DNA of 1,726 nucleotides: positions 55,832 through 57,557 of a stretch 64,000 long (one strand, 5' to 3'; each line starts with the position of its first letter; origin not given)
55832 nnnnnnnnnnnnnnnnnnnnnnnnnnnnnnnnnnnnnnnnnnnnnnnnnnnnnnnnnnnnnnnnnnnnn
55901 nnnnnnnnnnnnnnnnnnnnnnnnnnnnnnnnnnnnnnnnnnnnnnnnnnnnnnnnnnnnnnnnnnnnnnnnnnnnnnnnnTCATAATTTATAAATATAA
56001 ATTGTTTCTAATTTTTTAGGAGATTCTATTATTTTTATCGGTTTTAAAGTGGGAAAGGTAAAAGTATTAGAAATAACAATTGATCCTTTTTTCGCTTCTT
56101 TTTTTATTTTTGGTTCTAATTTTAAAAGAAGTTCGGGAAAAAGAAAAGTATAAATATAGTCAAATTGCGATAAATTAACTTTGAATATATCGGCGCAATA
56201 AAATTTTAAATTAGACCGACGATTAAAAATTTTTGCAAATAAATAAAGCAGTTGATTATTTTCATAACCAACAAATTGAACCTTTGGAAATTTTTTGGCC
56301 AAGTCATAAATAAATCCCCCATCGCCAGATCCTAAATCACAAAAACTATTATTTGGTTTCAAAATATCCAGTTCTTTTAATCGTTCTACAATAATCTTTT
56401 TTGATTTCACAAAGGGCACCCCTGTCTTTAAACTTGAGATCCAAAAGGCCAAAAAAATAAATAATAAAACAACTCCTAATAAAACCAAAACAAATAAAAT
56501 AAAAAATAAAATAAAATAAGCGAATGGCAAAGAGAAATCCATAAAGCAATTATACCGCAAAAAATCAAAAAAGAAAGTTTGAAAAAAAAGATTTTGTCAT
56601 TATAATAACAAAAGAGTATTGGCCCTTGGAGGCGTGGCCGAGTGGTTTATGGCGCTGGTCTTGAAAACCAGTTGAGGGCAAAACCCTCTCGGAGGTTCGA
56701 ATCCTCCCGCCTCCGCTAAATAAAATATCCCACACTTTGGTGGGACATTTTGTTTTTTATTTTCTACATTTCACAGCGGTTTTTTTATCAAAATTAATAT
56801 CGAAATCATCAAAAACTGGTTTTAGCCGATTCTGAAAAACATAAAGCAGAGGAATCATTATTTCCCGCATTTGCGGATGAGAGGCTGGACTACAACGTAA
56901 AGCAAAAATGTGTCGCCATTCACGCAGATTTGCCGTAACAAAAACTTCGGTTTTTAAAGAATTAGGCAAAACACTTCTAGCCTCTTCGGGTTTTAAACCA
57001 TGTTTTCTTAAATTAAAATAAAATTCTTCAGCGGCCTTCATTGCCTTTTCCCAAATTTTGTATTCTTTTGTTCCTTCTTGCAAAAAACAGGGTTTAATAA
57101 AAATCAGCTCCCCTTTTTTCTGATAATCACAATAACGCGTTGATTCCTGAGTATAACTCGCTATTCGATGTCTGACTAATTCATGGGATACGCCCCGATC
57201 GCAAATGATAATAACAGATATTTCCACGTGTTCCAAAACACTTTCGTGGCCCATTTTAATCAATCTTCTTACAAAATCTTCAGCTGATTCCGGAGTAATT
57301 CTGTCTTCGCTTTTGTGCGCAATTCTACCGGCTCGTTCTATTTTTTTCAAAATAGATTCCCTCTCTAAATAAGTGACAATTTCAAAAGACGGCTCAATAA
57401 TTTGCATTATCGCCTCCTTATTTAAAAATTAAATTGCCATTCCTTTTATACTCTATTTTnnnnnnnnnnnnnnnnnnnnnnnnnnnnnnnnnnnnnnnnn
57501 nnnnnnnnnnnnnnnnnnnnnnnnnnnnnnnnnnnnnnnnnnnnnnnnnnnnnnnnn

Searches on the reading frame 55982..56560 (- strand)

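Call 5: search_protein_families(library=pfam, proteins=[window:55982-56560:-], max_evalue=0.01)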
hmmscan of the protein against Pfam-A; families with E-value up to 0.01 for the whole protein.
window:55982-56560:- (192 aa): 8 families
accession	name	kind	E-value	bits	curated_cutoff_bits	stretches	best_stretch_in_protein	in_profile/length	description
PF13847.12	Methyltransf_31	-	1.2e-07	31.9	27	1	68-168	2-113/145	Methyltransferase domain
PF02390.23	Methyltransf_4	-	1.6e-05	24.9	24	1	71-128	3-63/173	Putative methyltransferase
PF13649.12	Methyltransf_25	-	0.00026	22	27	1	74-139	2-71/97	Methyltransferase domain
PF00891.24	Methyltransf_2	-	0.00071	19.4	22.3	1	55-135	48-130/210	O-methyltransferase domain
PF08242.18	Methyltransf_12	-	0.0017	19.5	30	1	75-140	2-73/98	Methyltransferase domain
PF08123.19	DOT1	-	0.0023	17.9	23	1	61-136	35-111/205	Histone methylation protein DOT1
PF24675.1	NpmA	-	0.0065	16.2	60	1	71-98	25-52/214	16S rRNA (adenine(1408)-N(1))-methyltransferase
PF01728.25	FtsJ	-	0.0066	16.8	24.1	0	61-128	13-78/181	FtsJ-like methyltransferase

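Call 6: search_protein_families(library=ncbifam, proteins=[window:55982-56560:-], max_evalue=0.01)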
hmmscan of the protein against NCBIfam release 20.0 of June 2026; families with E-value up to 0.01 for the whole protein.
window:55982-56560:- (192 aa): 4 families
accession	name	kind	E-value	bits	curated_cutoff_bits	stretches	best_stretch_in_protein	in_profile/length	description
NF041081.1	prot_lys_mtase_Arch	equivalog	1.8e-09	37.8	200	1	67-190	7-136/142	protein-lysine N-methyltransferase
TIGR02072.1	BioC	equivalog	0.00025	20.9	184.95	1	55-138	21-103/244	malonyl-ACP O-methyltransferase BioC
TIGR00091.1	TIGR00091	equivalog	0.00064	19.1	112.65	1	72-105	19-52/194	tRNA (guanosine(46)-N7)-methyltransferase TrmB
NF006138.0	PRK08287.1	equivalog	0.0011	18.9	210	0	48-103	12-65/189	decarboxylating cobalt-precorrin-6B (C(15))-methyltransferase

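Call 47: search_protein_families(library=padloc, proteins=[window:55982-56560:-], max_evalue=0.01)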
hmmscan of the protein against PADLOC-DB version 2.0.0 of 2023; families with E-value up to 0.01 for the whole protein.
window:55982-56560:- (192 aa): 1 family
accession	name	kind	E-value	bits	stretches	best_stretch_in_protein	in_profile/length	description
PDLC04134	mad2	-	5.5e-10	36.7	1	57-162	279-392/492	mads_2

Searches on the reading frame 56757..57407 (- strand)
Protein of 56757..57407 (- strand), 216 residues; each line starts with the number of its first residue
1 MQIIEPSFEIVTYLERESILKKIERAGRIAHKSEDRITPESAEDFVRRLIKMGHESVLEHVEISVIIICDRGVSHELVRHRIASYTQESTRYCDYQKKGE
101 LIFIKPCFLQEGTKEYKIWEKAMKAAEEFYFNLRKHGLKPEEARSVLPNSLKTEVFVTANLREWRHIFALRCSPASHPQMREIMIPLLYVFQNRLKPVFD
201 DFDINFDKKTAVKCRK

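Call 5: search_protein_families(library=pfam, proteins=[window:56757-57407:-], max_evalue=0.01)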
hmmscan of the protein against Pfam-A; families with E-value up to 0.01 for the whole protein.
window:56757-57407:- (216 aa): 1 family
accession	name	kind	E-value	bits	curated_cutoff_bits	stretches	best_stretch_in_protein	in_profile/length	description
PF02511.20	Thy1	-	6.6e-47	160.2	24.8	1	21-192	11-186/191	Thymidylate synthase complementing protein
